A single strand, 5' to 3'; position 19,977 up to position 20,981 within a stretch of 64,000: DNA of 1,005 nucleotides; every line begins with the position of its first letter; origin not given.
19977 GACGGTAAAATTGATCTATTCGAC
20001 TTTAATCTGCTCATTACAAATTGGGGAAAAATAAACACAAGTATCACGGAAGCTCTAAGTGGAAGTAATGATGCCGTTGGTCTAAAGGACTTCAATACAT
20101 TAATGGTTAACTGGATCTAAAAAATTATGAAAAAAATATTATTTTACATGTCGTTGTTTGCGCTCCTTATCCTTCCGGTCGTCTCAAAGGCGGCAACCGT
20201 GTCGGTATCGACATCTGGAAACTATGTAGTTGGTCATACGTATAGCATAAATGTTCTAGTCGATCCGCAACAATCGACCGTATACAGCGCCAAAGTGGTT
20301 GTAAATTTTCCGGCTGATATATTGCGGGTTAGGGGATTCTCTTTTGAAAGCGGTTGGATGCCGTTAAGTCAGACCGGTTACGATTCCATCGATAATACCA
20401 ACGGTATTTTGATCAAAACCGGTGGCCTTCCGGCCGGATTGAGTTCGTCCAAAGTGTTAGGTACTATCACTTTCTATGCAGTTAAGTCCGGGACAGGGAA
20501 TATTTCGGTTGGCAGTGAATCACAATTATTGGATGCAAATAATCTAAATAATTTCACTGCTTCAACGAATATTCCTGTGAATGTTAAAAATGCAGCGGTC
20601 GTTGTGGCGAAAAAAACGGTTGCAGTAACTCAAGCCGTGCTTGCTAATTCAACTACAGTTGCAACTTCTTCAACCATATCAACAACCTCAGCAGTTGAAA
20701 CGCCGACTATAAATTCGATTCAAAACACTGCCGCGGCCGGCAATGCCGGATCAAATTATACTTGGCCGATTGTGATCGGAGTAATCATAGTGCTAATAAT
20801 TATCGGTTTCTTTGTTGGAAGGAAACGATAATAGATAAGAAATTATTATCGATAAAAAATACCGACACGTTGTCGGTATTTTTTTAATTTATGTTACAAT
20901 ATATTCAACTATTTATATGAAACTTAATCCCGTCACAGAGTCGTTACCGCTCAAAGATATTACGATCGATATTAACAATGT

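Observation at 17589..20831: Dockerin-bearing NodB deacetylase followed by a membrane-anchored cohesin-like protein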

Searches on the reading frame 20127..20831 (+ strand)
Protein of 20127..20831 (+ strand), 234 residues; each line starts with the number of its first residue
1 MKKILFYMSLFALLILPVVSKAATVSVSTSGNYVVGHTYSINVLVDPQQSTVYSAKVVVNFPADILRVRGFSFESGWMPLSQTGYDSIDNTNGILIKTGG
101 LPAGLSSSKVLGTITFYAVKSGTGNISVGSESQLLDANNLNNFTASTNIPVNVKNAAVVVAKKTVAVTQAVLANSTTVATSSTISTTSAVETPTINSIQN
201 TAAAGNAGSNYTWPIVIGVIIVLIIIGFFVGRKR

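Call 3: search_protein_families(library=pfam, proteins=[window:20127-20831:+], max_evalue=1)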
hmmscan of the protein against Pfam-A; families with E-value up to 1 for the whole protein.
window:20127-20831:+ (234 aa): 3 families
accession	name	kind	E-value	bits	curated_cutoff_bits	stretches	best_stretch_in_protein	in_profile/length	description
PF19199.5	Phage_coatGP8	-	0.018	15.6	24.6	1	162-229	2-62/69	Phage major coat protein, Gp8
PF10661.14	EssA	-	0.11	12.7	24.1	1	204-230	115-141/147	WXG100 protein secretion system (Wss), protein EssA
PF02009.21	RIFIN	-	0.28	11.5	32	1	148-226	221-297/327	Rifin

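Call 4: search_protein_families(library=ncbifam, proteins=[window:20127-20831:+], max_evalue=1)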
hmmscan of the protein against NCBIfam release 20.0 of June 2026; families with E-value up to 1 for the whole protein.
window:20127-20831:+ (234 aa): 2 families
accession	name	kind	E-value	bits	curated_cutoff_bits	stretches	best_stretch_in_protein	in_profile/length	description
TIGR01167.1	LPXTG_anchor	domain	0.016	15.9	15.9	1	208-234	6-31/34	LPXTG cell wall anchor domain-containing protein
TIGR01477.1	RIFIN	paralog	0.31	10.7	176.95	1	156-226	266-326/356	variant surface antigen, rifin family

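Call 5: find_homologous_proteins(query=window:20127-20831:+, max_evalue=0.001)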
Query window:20127-20831:+ (234 aa): 23 proteins with E <= 0.001 among 2221 candidates.
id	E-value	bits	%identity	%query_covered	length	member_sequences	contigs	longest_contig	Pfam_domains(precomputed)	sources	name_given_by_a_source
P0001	8.4e-133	459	100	97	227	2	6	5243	-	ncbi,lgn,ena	-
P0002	1.7e-58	216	50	100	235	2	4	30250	-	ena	-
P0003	2.0e-55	206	51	88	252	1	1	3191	-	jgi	-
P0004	1.4e-39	154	41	100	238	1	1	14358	-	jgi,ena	-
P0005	6.1e-35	139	49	72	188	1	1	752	-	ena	-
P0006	1.7e-34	137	42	100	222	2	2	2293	-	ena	-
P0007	1.5e-33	134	39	100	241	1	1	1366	-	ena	-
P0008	3.5e-32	130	38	100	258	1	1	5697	-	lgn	-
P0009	1.4e-31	128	38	100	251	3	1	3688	-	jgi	-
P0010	2.2e-31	127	48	61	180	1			PF00963.25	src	-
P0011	2.6e-31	127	36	100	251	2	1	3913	-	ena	-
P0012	1.7e-30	124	38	100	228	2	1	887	PF00963.25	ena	-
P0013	3.3e-29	120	38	87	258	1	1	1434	-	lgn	-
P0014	2.0e-28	118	46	62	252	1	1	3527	-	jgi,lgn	jgi:hypothetical protein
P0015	2.1e-28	118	48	60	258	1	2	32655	PF00963.25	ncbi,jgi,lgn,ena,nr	ncbi:MAG: cohesin domain-containing protein [Candidatus Marinimicrobia bacterium]|nr:cohesin domain-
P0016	2.1e-28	118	34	100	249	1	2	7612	PF00963.25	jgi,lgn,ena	-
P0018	1.4e-27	115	43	62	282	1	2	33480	-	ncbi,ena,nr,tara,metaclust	ncbi:hypothetical protein CL629_04815 [bacterium]|nr:hypothetical protein [bacterium]|tara:strand:+ 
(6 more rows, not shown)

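Call 9: search_protein_families(library=pfam, alignment_id=A1, max_evalue=0.01)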
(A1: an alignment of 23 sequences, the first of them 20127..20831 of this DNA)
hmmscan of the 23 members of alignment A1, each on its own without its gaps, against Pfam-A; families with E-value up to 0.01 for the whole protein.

A. member 1, window:20127-20831:+ (234 aa): 0 families

B. families by the number of members that match (of 23 scanned): 9 families
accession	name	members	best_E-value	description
PF00963.24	Cohesin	8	9.3e-08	Cohesin domain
PF02368.24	Big_2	4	0.0007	Bacterial Ig-like domain (group 2)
PF12669.12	FeoB_associated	3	0.004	FeoB-associated Cys-rich membrane protein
PF14927.11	Neurensin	1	6.3e-05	Neurensin/Transmembrane protein 74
PF02009.21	RIFIN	1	0.0019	Rifin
PF05887.16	Trypan_PARP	1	0.0066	Procyclic acidic repetitive protein (PARP)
PF06153.16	CdAMP_rec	1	0.0074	Cyclic-di-AMP receptor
PF22544.2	HYDIN_VesB_CFA65-like_Ig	1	0.008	HYDIN/CFA65/VesB-like, Ig-like domain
PF17410.7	Stevor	1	0.0086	Subtelomeric Variable Open Reading frame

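Call 10: search_solved_structures(query=A1, max_evalue=1, show_alignments=2)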
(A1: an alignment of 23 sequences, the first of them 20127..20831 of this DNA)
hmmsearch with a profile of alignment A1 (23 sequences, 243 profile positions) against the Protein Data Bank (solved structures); distinct sequences matched with E-value up to 1: 10.
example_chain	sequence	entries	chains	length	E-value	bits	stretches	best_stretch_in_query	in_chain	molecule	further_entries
2l04_A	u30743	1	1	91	0.0069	19.3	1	19-53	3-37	Major tail protein V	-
9mfe_A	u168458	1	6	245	0.029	17.3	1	18-53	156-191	Major tail protein V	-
7t4f_A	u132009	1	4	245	0.041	16.8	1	18-53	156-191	Tail tube protein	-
6p3e_A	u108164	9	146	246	0.041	16.8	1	18-53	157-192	Tail tube protein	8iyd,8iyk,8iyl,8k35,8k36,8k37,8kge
9d26_A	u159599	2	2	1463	0.091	15.7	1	163-240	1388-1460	HmuS heme dechelatase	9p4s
7x30_P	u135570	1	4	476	0.11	15.3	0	22-53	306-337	Hoc-like protein ORF90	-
7sqc_F0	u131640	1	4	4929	0.2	14.6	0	20-64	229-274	Hydin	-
7seg_L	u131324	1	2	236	0.36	13.7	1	1-43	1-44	anti-CD16a Fab light chain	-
7n6g_1J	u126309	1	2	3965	0.5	13.3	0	20-64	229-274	HYDIN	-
7n6g_3H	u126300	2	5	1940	0.94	12.3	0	19-54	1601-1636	FAP74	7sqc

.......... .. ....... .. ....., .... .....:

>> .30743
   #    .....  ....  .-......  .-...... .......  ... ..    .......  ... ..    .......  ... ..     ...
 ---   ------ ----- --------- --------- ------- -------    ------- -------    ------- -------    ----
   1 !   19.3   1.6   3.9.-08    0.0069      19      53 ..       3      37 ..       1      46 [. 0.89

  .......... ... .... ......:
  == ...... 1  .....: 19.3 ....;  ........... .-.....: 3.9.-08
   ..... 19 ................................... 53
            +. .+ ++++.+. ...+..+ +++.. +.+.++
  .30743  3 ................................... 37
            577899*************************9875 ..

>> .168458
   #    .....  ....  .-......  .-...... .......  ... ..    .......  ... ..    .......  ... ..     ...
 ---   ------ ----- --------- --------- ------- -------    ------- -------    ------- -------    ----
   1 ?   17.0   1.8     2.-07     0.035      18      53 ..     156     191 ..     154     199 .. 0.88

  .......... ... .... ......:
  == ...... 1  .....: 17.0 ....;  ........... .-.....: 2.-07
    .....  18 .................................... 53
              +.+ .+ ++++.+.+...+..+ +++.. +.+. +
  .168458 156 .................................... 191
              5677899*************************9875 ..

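Call 16: find_encoding_contigs(protein=P0002, flank=10000, max_places=3)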
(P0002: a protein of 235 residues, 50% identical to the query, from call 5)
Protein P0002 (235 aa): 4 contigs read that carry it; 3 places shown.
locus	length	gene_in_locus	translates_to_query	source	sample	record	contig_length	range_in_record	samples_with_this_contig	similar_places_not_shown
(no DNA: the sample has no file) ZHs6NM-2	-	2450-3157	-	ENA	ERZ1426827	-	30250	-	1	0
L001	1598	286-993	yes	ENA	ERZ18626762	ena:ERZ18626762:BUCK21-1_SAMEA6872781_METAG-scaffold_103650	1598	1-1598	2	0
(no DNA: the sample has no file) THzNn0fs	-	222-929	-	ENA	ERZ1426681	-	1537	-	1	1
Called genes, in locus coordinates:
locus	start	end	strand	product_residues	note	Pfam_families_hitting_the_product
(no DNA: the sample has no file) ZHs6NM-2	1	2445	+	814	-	?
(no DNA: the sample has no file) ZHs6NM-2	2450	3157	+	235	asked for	-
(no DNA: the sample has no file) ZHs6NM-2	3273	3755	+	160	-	-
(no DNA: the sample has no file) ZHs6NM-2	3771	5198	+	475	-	PF00479:G6PD_N, PF02781:G6PD_C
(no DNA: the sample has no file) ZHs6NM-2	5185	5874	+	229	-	PF01182:Glucosamine_iso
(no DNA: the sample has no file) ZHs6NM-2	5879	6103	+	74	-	-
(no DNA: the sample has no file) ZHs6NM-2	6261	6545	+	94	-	-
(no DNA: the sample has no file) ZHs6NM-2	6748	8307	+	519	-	PF04055:Radical_SAM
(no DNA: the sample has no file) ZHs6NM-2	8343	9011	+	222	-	PF03483:B3_4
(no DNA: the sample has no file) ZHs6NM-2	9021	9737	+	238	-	PF13649:Methyltransf_25 (faint)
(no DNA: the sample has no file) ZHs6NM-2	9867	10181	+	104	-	-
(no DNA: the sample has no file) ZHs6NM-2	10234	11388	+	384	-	PF00696:AA_kinase, PF01472:PUA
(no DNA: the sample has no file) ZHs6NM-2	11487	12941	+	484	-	PF00587:tRNA-synt_2b, PF03129:HGTP_anticodon, PF09180:ProRS-C_1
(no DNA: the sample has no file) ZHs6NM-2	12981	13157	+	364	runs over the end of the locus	PF01926:MMR_HSR1, PF02421:FeoB_N, PF06071:YchF-GTPase_C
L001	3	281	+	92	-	?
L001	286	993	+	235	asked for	-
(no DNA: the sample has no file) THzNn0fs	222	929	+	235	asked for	-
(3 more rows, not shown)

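Call 17: find_encoding_contigs(protein=P0015, flank=10000, max_places=2)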
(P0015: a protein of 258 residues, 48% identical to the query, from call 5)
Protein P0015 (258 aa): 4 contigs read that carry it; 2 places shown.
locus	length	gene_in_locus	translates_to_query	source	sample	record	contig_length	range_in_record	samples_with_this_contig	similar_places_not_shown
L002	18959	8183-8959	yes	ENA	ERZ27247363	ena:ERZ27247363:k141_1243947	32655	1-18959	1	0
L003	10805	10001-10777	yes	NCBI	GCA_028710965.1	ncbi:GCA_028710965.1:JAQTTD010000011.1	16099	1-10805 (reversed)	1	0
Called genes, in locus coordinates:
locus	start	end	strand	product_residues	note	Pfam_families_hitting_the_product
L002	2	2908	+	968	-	?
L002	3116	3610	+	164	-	PF00466:Ribosomal_L10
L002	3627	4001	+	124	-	PF16320:Ribosomal_L12_N, PF00542:Ribosomal_L12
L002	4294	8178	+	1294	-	-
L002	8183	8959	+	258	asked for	PF00963:Cohesin (weak)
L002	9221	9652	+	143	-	PF02381:MraZ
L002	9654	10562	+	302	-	PF01795:Methyltransf_5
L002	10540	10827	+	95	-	-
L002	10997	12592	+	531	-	PF03717:PBP_dimer, PF00905:Transpeptidase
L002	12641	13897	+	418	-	PF08245:Mur_ligase_M, PF02875:Mur_ligase_C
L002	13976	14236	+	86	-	PF01541:GIY-YIG, PF10544:T5orf172 (weak)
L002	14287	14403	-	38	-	-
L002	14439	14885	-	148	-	-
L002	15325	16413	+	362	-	PF01582:TIR, PF13676:TIR_2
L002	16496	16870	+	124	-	-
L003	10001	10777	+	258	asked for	PF00963:Cohesin (weak)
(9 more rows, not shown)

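Call 18: find_encoding_contigs(protein=P0018, flank=10000, max_places=2)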
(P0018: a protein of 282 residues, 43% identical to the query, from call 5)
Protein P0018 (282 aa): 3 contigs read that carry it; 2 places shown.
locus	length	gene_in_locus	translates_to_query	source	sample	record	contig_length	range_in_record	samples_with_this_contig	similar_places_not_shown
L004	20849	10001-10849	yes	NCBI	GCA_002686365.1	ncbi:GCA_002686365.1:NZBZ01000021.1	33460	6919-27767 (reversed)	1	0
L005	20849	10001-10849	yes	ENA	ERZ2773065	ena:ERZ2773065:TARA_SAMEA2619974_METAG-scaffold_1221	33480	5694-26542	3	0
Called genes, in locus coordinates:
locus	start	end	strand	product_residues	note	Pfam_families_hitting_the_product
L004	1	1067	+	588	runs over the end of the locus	-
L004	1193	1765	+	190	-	-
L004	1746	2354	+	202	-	-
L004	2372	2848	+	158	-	-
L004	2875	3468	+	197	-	PF00702:Hydrolase, PF13419:HAD_2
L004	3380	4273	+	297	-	PF01368:DHH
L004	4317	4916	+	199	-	PF01928:CYTH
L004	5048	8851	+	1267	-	PF13205:Big_5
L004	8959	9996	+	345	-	-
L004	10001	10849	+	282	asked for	-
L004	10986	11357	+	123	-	-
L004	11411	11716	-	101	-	-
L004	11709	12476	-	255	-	-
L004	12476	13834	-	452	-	PF01225:Mur_ligase, PF08245:Mur_ligase_M, PF02875:Mur_ligase_C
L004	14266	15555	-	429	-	PF01551:Peptidase_M23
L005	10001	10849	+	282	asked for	-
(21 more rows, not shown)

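Call 20: predict_structure(alignment_id=A1)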
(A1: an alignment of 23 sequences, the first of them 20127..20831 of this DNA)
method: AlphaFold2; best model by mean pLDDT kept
length: 234 residues; sequences in the alignment: 23
mean_pLDDT: 76.3   pTM: 0.60
mean pLDDT of the five models: 76.3, 76.1, 74.5, 74.2, 73.3
residues with pLDDT >= 90: 94; 70-90: 69; 50-70: 27; < 50: 44
segments of 3 or more residues with pLDDT < 50: 168-210
pLDDT, mean of each block of 10 residues (from residue 1): 75 68 80 88 90 95 96 96 92 97 93 96 92 89 77 79 51 40 38 35 39 70 82 67
secondary structure, 60 per line:
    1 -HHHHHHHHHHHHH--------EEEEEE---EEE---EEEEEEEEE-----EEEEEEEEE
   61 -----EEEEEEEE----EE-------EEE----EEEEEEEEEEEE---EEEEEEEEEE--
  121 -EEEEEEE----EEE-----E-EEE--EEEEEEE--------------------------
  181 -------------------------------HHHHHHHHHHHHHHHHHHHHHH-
elements in order: H2-14 E23-28 E32-34 E38-46 E52-60 E66-73 E87-89 E94-105 E109-118 E122-128 E133-135 E143-145 E148-154 H212-233

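Call 23: fold_search(model_id=the predicted structure, library=pdb)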
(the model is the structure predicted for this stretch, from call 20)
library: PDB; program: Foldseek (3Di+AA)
matches with E <= 10: 2000; with E <= 0.001: 34
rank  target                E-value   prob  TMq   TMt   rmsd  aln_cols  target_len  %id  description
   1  6kgc_A                8.4e-09  1.00  0.47  0.72   3.1       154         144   16  Crystal structure of CaDoc0917(R49D)-CaCohA2 complex at pH 5.4 (released 2020-07-08)
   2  6kgd_A                1.1e-08  1.00  0.45  0.69   3.3       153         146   18  Crystal structure of CaDoc0917(R49D)-CaCohA2 complex at pH 8.0 (released 2020-07-08)
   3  6kgf_C                1.7e-08  1.00  0.45  0.69   3.2       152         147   15  Crystal structure of CaDoc0917(R16D)-CaCohA2 complex at pH 8.2 (released 2020-07-08)
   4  2jh2_A                3.7e-08  1.00  0.47  0.80   2.6       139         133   18  X-ray crystal structure of a cohesin-like module from Clostridium perfringens (released 2007-11-06)
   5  6kgf_A                5.1e-08  1.00  0.44  0.68   3.5       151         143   15  Crystal structure of CaDoc0917(R16D)-CaCohA2 complex at pH 8.2 (released 2020-07-08)
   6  6kg8_MODEL_1_A        8.7e-08  1.00  0.44  0.63   3.4       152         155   15  Solution structure of CaCohA2 from Clostridium acetobutylicum (released 2020-07-08)
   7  2vo8                  1.1e-07  1.00  0.47  0.78   3.0       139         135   11  Cohesin module from Clostridium perfringens ATCC13124 family 33 glycoside hydrolase. (released 2008-09-02)
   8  6kge_A                1.1e-07  1.00  0.44  0.69   3.5       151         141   15  Crystal structure of CaDoc0917(R16D)-CaCohA2 complex at pH 5.5 (released 2020-07-08)
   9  2jh2_B                3.1e-07  1.00  0.48  0.81   2.5       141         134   17  X-ray crystal structure of a cohesin-like module from Clostridium perfringens (released 2007-11-06)
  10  2w1n                  3.8e-07  1.00  0.49  0.50   2.5       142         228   18  cohesin and fibronectin type-III double module construct from the Clostridium perfringens glycoside hydrolase GH84C (released 2009-02-03)
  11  4dh2_C                4.0e-07  1.00  0.46  0.67   3.3       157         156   13  Crystal structure of Coh-OlpC(Cthe_0452)-Doc435(Cthe_0435) complex: A novel type I Cohesin-Dockerin complex from Clost (released 2012-11-28)
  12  4dh2_A                5.0e-07  1.00  0.45  0.64   4.8       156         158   13  Crystal structure of Coh-OlpC(Cthe_0452)-Doc435(Cthe_0435) complex: A novel type I Cohesin-Dockerin complex from Clost (released 2012-11-28)
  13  5nrm_A                5.9e-07  1.00  0.44  0.69   3.4       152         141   14  Crystal structure of the sixth cohesin from Acetivibrio cellulolyticus' scaffoldin B in complex with Cel5 dockerin S51 (released 2018-01-31)
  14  2jh2_C                9.6e-07  1.00  0.48  0.82   2.3       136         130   18  X-ray crystal structure of a cohesin-like module from Clostridium perfringens (released 2007-11-06)
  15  3ul4_A                1.1e-06  1.00  0.45  0.71   3.0       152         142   10  Crystal structure of Coh-OlpA(Cthe_3080)-Doc918(Cthe_0918) complex: A novel type I Cohesin-Dockerin complex from Clost (released 2012-11-28)
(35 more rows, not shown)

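Call 25: find_encoding_contigs(protein=window:20127-20831:+, flank=1000, max_places=3)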
Protein window:20127-20831:+ (234 aa): 3 contigs read that carry it; 2 places shown.
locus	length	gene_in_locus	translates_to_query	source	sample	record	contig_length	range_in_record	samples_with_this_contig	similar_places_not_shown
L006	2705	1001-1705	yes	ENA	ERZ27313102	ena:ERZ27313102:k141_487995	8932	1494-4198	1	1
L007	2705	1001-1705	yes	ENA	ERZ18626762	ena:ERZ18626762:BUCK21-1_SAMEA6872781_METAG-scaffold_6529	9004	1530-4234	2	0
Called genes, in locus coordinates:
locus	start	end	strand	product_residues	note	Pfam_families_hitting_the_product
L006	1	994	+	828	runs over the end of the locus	?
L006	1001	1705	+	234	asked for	-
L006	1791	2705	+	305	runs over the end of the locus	PF01210:NAD_Gly3P_dh_N, PF07479:NAD_Gly3P_dh_C, PF20618:GPD_NAD_C_bact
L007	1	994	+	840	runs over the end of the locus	?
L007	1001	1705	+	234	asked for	-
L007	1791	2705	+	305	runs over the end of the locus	PF01210:NAD_Gly3P_dh_N, PF07479:NAD_Gly3P_dh_C, PF20618:GPD_NAD_C_bact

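Call 26: find_related_loci(query=A1, collection=genome_contigs, flank=6000)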
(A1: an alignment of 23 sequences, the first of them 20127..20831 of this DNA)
Query A1 (234 aa) in genome_contigs; peptide patterns used: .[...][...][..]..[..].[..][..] (x = any residue, [..] = any of these).
70 stretches matched a pattern; 54 encode a relative of the query (tblastn E <= 1e-3); 54 distinct loci.
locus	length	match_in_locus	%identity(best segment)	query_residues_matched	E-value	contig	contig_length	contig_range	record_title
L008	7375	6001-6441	50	1-145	1e-38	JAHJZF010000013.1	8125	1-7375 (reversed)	MAG: Patescibacteria group bacterium isolate Undefined_mixed_planktonic.mb.104 Undefined_mixed_p.mb.104_k141_200868, who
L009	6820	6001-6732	35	1-234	2e-36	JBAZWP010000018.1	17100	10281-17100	MAG: Candidatus Paceibacterota bacterium isolate SO_2017_GW1_35 NODE_12588_length_17100_cov_1.028634_OW334_2017, whole g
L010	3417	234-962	36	1-234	8e-36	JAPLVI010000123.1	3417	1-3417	MAG: Candidatus Berkelbacteria bacterium isolate LacPavin_0920_SED5_MAG_40_8 LacPavin_0920_SED5_scaffold_1475109, whole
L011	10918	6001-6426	44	33-170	3e-35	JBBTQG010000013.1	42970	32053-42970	MAG: Patescibacteria group bacterium isolate H43-bin185_1 H43_bin185_1_000000000013, whole genome shotgun sequence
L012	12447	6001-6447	43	1-146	1e-34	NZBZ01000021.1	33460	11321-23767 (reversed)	MAG: bacterium isolate ARS1290 MHASMcontig_221100, whole genome shotgun sequence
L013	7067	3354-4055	37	1-234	2e-34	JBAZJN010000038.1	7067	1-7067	MAG: Patescibacteria group bacterium isolate SO_2017_LW4_120 scaffold_20654_c1_LW137-91_2017, whole genome shotgun seque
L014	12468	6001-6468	45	2-153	3e-34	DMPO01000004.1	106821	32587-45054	MAG TPA_asm: Candidatus Azambacteria bacterium isolate UBA12106 contig_486, whole genome shotgun sequence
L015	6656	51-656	38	25-234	6e-34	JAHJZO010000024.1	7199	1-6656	MAG: Patescibacteria group bacterium isolate Undefined_mixed_planktonic.mb.121 Undefined_mixed_p.mb.121_k141_859336, who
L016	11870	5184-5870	35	13-233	2e-33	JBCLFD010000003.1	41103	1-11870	Candidatus Paceibacteria bacterium isolate SLM_LV1_02b-P15 Node_3_length_41103_cov_78.981211, whole genome shotgun seque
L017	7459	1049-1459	43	1-136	4e-33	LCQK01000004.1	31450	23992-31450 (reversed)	MAG: Candidatus Jorgensenbacteria bacterium GW2011_GWB1_50_10 UY55_C0004, whole genome shotgun sequence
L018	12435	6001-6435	47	1-141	1e-32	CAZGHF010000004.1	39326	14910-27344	MAG TPA_asm: uncultured Candidatus Saccharibacteria bacterium isolate SRP179991_co3_11 genome assembly, contig: NODE_177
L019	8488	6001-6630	38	1-205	5e-33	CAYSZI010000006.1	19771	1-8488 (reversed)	MAG TPA_asm: uncultured Candidatus Saccharibacteria bacterium isolate SRP142039_co2_51 genome assembly, contig: NODE_146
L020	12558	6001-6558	41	1-192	3e-32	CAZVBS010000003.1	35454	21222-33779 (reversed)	MAG TPA_asm: uncultured Candidatus Saccharibacteria bacterium isolate SRP128015_co3_51 genome assembly, contig: NODE_955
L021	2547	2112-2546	45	1-141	4e-32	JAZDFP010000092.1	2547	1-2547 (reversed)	MAG: Planctomycetota bacterium isolate MEGAHIT-group-0.212 k141_180399, whole genome shotgun sequence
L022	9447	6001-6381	42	36-167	3e-32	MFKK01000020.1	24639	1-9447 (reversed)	MAG: Candidatus Jorgensenbacteria bacterium RIFCSPLOWO2_01_FULL_45_25b rifcsplowo2_01_scaffold_3308, whole genome shotgu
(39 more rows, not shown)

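Call 58: search_protein_representatives(alignment_id=A1)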
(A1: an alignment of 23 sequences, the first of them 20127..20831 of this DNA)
Query: 23 sequences, 243 profile positions. Proteins with E-value up to 0.001 (for the whole library): 5488; up to 1e-10: 1409; up to 1e-30: 612. The best 150 are listed.
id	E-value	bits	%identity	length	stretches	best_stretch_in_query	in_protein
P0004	4.9e-79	281.8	-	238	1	1-239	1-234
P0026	6.0e-75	268.4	-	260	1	1-238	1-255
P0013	7.0e-75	268.2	-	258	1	1-238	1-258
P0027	7.0e-74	264.9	-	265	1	3-240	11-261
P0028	9.6e-73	261.2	-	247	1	1-238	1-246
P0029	1.2e-72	260.9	-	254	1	4-239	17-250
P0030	2.3e-72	260.0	-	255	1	1-239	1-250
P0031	4.2e-72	259.1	-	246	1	1-238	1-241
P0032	4.4e-72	259.1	-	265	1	1-240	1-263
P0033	4.6e-72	259.0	-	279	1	1-239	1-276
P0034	1.6e-71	257.2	-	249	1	5-235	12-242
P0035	4.4e-71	255.8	-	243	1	1-240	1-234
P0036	5.8e-71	255.4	-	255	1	1-238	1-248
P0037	8.5e-71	254.8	-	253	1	1-241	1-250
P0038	9.8e-71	254.6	-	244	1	1-239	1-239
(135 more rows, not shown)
